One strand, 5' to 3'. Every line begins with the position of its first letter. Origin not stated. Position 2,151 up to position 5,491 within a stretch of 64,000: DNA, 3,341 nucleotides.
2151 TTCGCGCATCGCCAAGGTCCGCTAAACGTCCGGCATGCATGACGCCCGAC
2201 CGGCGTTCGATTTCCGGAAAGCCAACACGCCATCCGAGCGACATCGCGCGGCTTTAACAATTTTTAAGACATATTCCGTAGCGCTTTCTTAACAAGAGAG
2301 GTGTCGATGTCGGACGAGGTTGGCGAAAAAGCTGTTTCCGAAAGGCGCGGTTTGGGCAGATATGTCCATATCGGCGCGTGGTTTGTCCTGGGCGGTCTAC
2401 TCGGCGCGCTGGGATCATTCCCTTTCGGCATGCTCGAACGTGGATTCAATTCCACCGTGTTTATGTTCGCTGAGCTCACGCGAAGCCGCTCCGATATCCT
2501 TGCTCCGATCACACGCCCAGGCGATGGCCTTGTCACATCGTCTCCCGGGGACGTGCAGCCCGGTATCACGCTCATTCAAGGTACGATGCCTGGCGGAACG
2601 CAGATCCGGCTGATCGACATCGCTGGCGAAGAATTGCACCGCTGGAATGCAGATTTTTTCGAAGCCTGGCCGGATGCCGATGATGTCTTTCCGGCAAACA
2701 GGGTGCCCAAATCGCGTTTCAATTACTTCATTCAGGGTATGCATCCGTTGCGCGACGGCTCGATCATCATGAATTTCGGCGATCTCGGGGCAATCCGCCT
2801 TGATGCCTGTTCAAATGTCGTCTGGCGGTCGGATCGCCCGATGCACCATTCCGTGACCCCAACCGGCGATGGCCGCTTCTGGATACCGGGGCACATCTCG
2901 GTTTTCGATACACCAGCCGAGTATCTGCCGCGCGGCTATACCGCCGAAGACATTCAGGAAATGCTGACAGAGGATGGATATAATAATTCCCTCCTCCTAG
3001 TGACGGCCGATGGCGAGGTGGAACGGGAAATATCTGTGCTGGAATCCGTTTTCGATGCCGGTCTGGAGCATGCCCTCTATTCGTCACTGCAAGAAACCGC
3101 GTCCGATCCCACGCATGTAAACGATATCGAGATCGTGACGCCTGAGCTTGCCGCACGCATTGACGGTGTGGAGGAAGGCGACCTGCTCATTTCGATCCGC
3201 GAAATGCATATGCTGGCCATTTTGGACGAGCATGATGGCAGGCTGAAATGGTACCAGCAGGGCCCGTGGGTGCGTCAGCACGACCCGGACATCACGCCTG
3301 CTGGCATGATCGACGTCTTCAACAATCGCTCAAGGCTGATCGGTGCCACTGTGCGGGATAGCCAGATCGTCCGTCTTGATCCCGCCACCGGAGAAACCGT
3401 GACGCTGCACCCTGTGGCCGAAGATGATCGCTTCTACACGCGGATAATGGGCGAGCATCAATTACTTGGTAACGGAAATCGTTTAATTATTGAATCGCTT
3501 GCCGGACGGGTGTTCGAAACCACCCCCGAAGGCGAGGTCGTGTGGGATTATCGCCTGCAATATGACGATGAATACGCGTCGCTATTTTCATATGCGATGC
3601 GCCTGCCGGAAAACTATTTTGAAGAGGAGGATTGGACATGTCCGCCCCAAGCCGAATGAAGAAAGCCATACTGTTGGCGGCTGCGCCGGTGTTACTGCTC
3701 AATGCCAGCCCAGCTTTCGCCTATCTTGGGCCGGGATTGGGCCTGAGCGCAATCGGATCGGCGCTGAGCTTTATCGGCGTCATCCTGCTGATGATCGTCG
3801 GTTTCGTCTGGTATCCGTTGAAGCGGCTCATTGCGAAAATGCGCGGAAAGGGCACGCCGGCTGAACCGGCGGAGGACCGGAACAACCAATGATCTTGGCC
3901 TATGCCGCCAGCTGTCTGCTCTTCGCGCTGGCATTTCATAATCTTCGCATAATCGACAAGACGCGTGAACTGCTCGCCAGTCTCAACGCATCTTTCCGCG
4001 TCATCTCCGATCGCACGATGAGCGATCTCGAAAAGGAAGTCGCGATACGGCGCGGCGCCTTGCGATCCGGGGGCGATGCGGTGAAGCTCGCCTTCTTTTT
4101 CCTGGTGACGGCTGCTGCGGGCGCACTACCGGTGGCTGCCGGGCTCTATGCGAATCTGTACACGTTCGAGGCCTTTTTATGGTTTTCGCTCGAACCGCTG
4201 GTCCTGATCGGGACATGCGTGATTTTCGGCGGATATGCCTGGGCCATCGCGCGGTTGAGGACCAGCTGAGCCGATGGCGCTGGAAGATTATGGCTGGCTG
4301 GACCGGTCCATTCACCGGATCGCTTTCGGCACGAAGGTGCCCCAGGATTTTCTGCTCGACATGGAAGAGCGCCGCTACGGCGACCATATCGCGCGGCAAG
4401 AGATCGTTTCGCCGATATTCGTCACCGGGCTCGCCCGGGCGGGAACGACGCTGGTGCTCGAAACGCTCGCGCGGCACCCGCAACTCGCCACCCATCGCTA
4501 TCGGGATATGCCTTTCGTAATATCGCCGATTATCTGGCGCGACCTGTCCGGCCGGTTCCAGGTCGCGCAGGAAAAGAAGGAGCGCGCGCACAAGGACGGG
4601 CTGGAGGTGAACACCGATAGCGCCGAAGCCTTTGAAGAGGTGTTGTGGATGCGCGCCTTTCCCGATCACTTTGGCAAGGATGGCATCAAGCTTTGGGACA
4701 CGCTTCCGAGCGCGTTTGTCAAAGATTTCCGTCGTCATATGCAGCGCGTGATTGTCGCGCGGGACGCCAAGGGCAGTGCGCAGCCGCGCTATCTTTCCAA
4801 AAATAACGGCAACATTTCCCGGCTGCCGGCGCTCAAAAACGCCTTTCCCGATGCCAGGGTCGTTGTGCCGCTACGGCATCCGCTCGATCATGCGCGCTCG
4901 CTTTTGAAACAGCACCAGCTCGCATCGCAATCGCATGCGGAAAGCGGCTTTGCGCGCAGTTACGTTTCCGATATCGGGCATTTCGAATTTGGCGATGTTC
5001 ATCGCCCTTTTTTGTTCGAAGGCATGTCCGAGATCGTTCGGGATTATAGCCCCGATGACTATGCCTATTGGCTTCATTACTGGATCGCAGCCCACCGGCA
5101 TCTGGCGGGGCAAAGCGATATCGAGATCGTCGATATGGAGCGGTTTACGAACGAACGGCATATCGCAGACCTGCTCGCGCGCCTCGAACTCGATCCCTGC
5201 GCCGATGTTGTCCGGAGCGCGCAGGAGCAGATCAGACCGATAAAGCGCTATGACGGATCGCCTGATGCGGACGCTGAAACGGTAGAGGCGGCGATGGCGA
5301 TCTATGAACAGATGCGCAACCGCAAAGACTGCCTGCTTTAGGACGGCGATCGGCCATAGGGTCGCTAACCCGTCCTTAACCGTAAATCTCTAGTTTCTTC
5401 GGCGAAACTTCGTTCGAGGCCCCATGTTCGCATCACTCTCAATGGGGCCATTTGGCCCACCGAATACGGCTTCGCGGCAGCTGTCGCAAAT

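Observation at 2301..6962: Lower-GC sulfation/glycosylation cluster between infC and thrS, encoded on the opposite strand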

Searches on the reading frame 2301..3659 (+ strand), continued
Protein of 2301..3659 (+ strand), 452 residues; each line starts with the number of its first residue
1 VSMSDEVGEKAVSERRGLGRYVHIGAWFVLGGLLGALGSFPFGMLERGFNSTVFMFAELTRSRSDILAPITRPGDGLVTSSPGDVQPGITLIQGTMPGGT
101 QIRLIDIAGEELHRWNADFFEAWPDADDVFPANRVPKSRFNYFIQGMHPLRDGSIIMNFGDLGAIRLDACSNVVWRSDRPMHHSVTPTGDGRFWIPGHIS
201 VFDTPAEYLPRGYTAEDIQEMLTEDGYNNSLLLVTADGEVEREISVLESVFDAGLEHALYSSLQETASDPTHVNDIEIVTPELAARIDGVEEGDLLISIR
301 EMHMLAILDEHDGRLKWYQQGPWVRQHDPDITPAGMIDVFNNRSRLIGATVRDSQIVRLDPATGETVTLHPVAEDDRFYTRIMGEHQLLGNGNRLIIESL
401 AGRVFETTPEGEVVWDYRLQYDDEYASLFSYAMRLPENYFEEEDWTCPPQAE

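Call 76: search_protein_families(library=ncbifam, proteins=[L021:7897-9990:+, L046:9035-9817:+, L049:13523-15139:+, L042:11599-12324:+, L012:13029-13856:+], max_evalue=0.001)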
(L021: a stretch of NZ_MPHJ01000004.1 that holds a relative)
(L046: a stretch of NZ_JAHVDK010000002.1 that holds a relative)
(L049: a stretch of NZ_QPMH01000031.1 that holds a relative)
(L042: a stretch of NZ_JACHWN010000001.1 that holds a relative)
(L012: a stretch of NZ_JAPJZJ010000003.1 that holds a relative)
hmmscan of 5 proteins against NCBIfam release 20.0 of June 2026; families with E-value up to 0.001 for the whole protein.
L021:7897-9990:+ (697 aa): 4 families
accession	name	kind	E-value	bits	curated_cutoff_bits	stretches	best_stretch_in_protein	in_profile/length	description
NF010322.0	PRK13759.1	equivalog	4.2e-16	58.5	481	2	200-297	4-100/486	arylsulfatase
TIGR03417.1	chol_sulfatase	equivalog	1.2e-08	34.3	433.45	1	202-326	2-124/500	choline-sulfatase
NF052527.1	Mn_arylsulf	exception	1.2e-06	27.8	850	0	202-268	1-68/479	manganese-dependent arylsulfatase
NF045661.1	HdlasePehA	equivalog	1.6e-06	27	900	0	202-294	2-92/506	phosphoric/sulfuric ester hydrolase PehA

L046:9035-9817:+ (260 aa): 20 families
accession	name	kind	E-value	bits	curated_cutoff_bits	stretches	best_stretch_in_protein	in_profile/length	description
NF004035.0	PRK05506.1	subfamily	2.5e-13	49.2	715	1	6-89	461-549/632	bifunctional sulfate adenylyltransferase subunit 1/adenylylsulfate kinase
TIGR00455.1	apsK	equivalog_domain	5.9e-13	48.9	138.7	1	8-87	21-105/184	adenylyl-sulfate kinase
NF002059.0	PRK00889.1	subfamily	9.5e-13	48.2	244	1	8-89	8-94/177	adenylyl-sulfate kinase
NF003013.0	PRK03846.1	subfamily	1.2e-12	47.9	163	1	10-89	33-117/202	adenylyl-sulfate kinase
NF004040.0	PRK05537.1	equivalog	1.5e-10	40.2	669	1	8-89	399-486/572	bifunctional sulfate adenylyltransferase/adenylylsulfate kinase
NF003786.0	PRK05379.1-2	equivalog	9.4e-09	34.9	397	1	152-220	18-88/354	bifunctional nicotinamide-nucleotide adenylyltransferase/Nudix hydroxylase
NF004041.0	PRK05541.1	subfamily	2.2e-08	34.3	127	1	8-77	10-83/176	adenylyl-sulfate kinase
TIGR01527.1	arch_NMN_Atrans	equivalog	4.5e-06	26.3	181.2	1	151-196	2-48/167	nicotinamide-nucleotide adenylyltransferase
NF002243.0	PRK01153.1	subfamily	4.8e-06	26.3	127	1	151-221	3-77/175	nicotinamide-nucleotide adenylyltransferase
NF010248.0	PRK13695.1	equivalog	5.7e-06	26.2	156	1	6-66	4-66/180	NTPase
TIGR02173.1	cyt_kin_arch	equivalog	0.00011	22.2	102.1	1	8-53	3-47/169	(d)CMP kinase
NF003787.0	PRK05379.1-4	equivalog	0.00015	20.9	449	1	151-209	12-71/346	bifunctional nicotinamide-nucleotide adenylyltransferase/Nudix hydroxylase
NF003788.0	PRK05379.1-5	equivalog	0.00022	20.6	354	1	152-220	9-78/351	bifunctional nicotinamide-nucleotide adenylyltransferase/Nudix hydroxylase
TIGR01526.1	nadR_NMN_Atrans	equivalog_domain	0.00031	20.1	341.15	0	6-33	163-190/325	nicotinamide-nucleotide adenylyltransferase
TIGR00125.1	cyt_tran_rel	domain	0.00037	20.6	27.7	1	151-204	2-54/65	adenylyltransferase/cytidyltransferase family protein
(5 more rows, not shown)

L049:13523-15139:+ (538 aa): 0 families

L042:11599-12324:+ (241 aa): 0 families

L012:13029-13856:+ (275 aa): 6 families
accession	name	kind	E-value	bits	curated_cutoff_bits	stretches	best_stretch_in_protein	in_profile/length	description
NF040914.1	Mrt_core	domain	1.8e-11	44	100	1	173-264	7-104/108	myxosortase family intramembrane protease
NF040674.1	CPBP_fam_MrtP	equivalog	1.2e-10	41.4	250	1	179-262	258-347/354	myxosortase MrtP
NF033192.3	CPBP_JDVT_MrtJ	equivalog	7.7e-10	39.3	75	1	177-262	8-96/98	JDVT-CTERM system glutamic-type intramembrane protease MrtJ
NF041647.1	ABC_perm_CPBP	equivalog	7.9e-09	34.8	435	1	76-265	453-634/636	ABC transporter permease subunit/CPBP intramembrane protease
NF040594.1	CPBP_fam_MrtC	equivalog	4.2e-08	33.2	195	1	84-265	52-219/221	myxosortase MrtC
NF040589.1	CPBP_Synerg_MrtS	equivalog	6.2e-05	23.3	130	1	170-262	76-164/170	Synerg-CTERM system glutamic-type intramembrane protease MrtS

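Call 85: search_protein_families(library=pfam, proteins=[L027:7152-8066:+, L027:8068-9945:+, L027:13179-15116:+, L027:15244-16209:+, L035:13328-14935:+], max_evalue=0.001)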
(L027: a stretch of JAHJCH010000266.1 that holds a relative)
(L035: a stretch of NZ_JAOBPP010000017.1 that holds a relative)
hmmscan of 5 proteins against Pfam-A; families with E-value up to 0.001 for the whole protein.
L027:7152-8066:+ (304 aa): 1 family
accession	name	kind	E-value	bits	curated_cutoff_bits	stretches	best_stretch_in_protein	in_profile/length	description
PF01507.26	PAPS_reduct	-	1.9e-57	194.6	22.5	1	31-258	1-174/175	Phosphoadenosine phosphosulfate reductase domain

L027:8068-9945:+ (625 aa): 9 families
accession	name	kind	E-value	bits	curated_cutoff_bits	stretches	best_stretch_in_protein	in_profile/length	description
PF01583.26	APS_kinase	-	1.1e-66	224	21.1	1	446-595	2-152/152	Adenylylsulphate kinase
PF00009.33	GTP_EFTU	-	2.6e-41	141.7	26.5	1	8-209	2-177/188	Elongation factor Tu GTP binding domain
PF22594.2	GTP-eEF1A_C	-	7e-27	94.2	27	1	318-416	1-100/101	GTP-eEF1A C-terminal domain-like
PF03144.31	GTP_EFTU_D2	-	1.3e-09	38.7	30.3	1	247-306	6-72/73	Elongation factor Tu domain 2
PF01926.29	MMR_HSR1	-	1.2e-07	32.2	21.9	1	70-151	27-113/113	50S ribosome-binding GTPase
PF03193.22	RsgA_GTPase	-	2.3e-06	28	30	0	444-469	104-129/174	RsgA GTPase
PF13238.12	AAA_18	-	1.1e-05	26.4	29.4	1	449-535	1-90/128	AAA domain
PF06414.18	Zeta_toxin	-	0.00011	22.1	22.3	1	440-487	10-56/199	Zeta toxin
PF13671.12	AAA_33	-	0.00018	22.3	27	1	449-560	2-114/143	AAA domain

L027:13179-15116:+ (645 aa): 1 family
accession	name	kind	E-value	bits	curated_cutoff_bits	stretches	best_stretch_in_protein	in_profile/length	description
PF00884.28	Sulfatase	-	3.7e-35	122.1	25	1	267-561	2-300/301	Sulfatase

L027:15244-16209:+ (321 aa): 1 family
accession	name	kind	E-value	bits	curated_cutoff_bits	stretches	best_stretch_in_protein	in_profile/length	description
PF00795.27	CN_hydrolase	-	2.1e-64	217.8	23.2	1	56-302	10-256/256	Carbon-nitrogen hydrolase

L035:13328-14935:+ (535 aa): 2 families
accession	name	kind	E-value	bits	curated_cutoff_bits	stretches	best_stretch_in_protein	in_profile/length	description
PF00144.29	Beta-lactamase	-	2.5e-59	201.5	27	1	38-384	1-317/329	Beta-lactamase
PF11954.13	DUF3471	-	1e-24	87.4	29.3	1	429-531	4-102/103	Domain of unknown function (DUF3471)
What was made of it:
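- The cassette is co-transferred with cysDNC (call 85).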

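Call 88: search_protein_families(library=pfam, proteins=[L018:5862-7673:+, L032:13070-14779:-], max_evalue=0.001)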
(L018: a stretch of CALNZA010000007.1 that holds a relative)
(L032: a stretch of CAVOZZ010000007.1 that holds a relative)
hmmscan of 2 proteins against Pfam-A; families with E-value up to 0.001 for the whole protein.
L018:5862-7673:+ (603 aa): 1 family
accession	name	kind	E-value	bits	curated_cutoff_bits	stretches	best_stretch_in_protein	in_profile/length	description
PF00884.28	Sulfatase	-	6.7e-26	91.7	25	1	242-514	1-294/301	Sulfatase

L032:13070-14779:- (569 aa): 1 family
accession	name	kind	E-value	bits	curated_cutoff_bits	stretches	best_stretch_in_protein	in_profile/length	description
PF00884.28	Sulfatase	-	1.4e-23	84.1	25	1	218-435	1-245/301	Sulfatase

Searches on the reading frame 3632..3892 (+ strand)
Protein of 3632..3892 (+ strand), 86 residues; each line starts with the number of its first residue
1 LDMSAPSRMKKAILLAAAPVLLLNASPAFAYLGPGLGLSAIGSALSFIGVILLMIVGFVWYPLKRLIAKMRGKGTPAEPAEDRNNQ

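Call 3: search_protein_families(library=pfam, proteins=[window:3632-3892:+], max_evalue=0.01)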
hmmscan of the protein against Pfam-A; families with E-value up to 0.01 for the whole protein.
window:3632-3892:+ (86 aa): 0 families

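Call 4: search_protein_families(library=ncbifam, proteins=[window:3632-3892:+], max_evalue=0.01)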
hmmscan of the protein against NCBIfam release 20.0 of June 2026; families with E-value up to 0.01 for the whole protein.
window:3632-3892:+ (86 aa): 0 families

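Call 44: search_protein_representatives(protein=window:3632-3892:+)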
Query: 86 residues. Proteins with E-value up to 0.001 (for the whole library): 1572; up to 1e-10: 253; up to 1e-30: 0. The best 150 are listed.
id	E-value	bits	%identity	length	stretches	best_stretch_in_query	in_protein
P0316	1.4e-17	79.4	60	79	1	7-74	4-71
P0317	6.9e-17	77.2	56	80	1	9-78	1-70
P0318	2.3e-16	75.6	57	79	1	10-74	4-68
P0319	2.7e-16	75.3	51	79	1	15-84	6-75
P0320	4.1e-16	74.8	58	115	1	22-81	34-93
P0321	7.2e-16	74.0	59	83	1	19-74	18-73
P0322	8.4e-16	73.8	55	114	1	20-81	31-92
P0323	1.2e-15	73.3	57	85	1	7-77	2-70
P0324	2.3e-15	72.3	58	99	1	14-80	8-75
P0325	2.7e-15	72.2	55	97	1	12-78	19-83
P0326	3.5e-15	71.8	51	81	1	21-85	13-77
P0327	1.7e-14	69.6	62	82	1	9-72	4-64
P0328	2.2e-14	69.3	51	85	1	16-82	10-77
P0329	2.5e-14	69.1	50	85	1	12-81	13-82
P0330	2.7e-14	69.0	62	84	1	21-73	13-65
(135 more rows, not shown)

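Call 46: search_protein_families(library=pfam, proteins=[window:3632-3892:+], max_evalue=0.1)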
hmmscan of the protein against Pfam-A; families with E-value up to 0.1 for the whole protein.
window:3632-3892:+ (86 aa): 1 family
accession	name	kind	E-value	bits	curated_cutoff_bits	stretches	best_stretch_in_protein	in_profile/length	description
PF03812.18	KdgT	-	0.031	14.1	25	1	15-76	132-193/305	2-keto-3-deoxygluconate permease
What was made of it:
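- Closest known: Lipid-carrier-dependent periplasmic envelope modification. Different: sm1 and sm2 show no homology to ArnE/ArnF or any Pfam family (calls 3, 46).
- Nothing shows how a sulfate ester would cross the membrane. sm1 and sm2 resemble no known flippase or transporter (calls 3, 4, 46).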

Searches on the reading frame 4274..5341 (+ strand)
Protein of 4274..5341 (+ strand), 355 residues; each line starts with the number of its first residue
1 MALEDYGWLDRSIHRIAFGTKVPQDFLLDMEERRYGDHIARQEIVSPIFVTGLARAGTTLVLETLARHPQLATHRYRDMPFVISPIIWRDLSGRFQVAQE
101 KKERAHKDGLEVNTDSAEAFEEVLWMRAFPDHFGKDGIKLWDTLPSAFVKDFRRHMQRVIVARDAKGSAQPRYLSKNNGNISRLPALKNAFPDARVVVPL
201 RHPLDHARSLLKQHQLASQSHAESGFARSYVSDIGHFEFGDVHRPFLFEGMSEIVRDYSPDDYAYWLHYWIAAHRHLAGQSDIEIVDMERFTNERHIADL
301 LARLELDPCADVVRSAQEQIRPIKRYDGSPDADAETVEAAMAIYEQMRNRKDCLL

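Call 3: search_protein_families(library=pfam, proteins=[window:4274-5341:+], max_evalue=0.01)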
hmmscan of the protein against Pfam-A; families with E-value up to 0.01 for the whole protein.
window:4274-5341:+ (355 aa): 1 family
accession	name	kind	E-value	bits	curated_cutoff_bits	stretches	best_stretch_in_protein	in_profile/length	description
PF13469.12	Sulfotransfer_3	-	8.4e-15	56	27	1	47-214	1-145/216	Sulfotransferase family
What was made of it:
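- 4274..5341 (+): Cytoplasmic PAPS-type sulfotransferase (Sulfotransfer_3). It starts 4 nt after the sm2 stop codon. PF13469 E=8.4e-15 (call 3).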

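Call 4: search_protein_families(library=ncbifam, proteins=[window:4274-5341:+], max_evalue=0.01)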
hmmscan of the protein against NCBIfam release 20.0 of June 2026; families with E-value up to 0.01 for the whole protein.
window:4274-5341:+ (355 aa): 0 families

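Call 47: search_solved_structures(query=window:4274-5341:+, max_evalue=1, show_alignments=3)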
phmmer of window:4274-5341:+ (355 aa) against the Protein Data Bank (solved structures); distinct sequences matched with E-value up to 1: 4.
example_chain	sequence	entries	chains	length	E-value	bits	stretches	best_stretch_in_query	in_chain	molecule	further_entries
2zq5_A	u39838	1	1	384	0.0023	20.3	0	32-69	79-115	Putative uncharacterized protein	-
3rnl_A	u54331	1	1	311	0.27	13.5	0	187-211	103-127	Sulfotransferase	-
8ie2_H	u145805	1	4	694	0.52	12.5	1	96-185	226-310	Glycine--tRNA ligase beta subunit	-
7on7_A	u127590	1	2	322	0.7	12.1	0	289-350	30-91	SAKe6BE-L2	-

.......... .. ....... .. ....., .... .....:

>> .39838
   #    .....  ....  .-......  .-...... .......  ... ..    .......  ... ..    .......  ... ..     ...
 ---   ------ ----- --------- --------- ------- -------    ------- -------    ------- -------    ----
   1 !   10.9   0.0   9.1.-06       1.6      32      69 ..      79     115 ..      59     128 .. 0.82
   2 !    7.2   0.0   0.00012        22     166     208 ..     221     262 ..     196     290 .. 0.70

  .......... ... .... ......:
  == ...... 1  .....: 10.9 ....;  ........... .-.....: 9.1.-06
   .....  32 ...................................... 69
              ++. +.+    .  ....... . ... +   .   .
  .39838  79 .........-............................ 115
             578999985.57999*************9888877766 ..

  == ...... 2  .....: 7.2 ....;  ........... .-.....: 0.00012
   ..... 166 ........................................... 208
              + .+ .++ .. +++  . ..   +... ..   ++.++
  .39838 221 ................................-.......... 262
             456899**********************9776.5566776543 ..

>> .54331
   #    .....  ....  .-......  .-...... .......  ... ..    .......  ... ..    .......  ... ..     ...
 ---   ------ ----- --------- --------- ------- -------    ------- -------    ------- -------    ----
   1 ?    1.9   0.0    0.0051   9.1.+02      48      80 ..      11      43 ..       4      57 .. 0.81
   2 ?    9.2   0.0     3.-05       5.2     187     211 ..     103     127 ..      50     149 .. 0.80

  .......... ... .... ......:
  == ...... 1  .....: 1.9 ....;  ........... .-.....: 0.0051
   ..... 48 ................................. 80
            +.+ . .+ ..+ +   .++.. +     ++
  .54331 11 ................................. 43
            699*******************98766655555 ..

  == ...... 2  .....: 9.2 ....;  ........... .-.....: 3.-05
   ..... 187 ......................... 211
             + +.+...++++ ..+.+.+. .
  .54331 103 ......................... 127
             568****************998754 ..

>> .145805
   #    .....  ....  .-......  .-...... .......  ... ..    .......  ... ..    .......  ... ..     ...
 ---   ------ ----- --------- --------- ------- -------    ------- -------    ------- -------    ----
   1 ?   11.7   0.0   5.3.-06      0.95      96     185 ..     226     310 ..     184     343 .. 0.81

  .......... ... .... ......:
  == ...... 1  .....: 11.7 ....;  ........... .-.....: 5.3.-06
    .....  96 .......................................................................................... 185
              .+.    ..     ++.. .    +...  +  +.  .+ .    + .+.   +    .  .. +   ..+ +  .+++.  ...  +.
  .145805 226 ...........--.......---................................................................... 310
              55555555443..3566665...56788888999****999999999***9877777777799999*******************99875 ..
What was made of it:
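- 4274..5341 (+): Weak match to M. tuberculosis sulfotransferase structure 2zq5 over the PSB loop (call 47).
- On PAPS-dependent sulfotransferase (Sulfotransfer_3, PF13469): The PSB loop aligns with 2zq5 and the PB motif with 3rnl (call 47).
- No similarity of the sulfotransferase to tyrosylprotein sulfotransferases was shown beyond the shared Pfam family (calls 3, 47).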
